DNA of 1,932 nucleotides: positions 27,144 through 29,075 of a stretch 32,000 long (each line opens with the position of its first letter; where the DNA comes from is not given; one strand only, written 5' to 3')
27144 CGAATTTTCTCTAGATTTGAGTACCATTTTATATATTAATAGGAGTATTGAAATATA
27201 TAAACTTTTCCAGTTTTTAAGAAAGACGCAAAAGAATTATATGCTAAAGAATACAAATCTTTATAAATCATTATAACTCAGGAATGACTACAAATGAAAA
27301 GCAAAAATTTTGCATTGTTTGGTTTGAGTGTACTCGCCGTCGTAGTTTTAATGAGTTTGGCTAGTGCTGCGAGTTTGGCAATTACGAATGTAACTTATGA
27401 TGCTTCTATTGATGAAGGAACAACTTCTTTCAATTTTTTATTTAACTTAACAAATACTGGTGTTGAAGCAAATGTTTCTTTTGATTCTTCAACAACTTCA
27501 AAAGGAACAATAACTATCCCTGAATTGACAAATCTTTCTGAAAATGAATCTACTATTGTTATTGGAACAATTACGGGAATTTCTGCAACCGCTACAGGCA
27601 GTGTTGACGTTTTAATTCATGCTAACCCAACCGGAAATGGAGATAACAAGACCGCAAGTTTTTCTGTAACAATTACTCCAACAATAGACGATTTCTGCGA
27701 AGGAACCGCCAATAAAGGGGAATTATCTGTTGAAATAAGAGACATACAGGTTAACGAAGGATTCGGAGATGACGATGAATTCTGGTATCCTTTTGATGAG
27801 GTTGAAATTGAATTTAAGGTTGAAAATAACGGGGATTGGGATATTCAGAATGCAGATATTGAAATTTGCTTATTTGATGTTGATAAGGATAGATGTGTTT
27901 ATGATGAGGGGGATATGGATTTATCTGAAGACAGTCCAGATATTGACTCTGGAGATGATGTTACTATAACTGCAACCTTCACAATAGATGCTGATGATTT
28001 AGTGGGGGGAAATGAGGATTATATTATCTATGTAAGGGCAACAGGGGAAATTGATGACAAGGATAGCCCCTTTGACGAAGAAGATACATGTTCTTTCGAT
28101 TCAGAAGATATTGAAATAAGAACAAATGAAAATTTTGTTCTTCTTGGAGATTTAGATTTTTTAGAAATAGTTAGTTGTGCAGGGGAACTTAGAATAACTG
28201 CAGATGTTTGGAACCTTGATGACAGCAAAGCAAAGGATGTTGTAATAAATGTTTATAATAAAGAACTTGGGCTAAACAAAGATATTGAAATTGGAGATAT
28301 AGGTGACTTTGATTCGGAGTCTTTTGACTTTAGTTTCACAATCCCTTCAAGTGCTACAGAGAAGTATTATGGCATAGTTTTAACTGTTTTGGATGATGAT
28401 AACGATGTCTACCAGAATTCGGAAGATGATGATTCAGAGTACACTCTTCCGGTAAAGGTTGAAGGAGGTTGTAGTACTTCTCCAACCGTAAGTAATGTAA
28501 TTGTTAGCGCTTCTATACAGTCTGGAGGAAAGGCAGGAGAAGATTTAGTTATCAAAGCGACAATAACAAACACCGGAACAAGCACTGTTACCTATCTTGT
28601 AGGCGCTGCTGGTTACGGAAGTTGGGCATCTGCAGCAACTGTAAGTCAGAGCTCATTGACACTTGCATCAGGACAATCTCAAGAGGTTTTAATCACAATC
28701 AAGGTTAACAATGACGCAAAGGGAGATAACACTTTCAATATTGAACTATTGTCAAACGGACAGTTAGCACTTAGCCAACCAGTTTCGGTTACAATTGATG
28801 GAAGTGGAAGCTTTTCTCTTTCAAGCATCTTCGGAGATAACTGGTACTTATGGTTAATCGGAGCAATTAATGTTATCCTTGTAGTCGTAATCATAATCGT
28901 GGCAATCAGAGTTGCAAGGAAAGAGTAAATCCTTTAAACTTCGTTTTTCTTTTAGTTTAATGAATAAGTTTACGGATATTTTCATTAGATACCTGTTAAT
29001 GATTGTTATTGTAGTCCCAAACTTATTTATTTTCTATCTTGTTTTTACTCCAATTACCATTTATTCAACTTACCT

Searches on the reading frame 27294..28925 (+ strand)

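Call 95: search_protein_families(library=pfam, proteins=[window:27294-28925:+], max_evalue=0.001)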
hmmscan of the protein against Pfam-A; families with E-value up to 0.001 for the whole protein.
window:27294-28925:+ (544 aa): 2 families
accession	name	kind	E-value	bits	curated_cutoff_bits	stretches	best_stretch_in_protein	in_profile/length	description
PF07705.17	CARDB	-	8.2e-05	23.2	22.7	0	298-379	20-96/101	CARDB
PF08522.16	BT_3987-like_N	-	0.00097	20.2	25.9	0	318-391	54-115/120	BT_3987-like, N-terminal domain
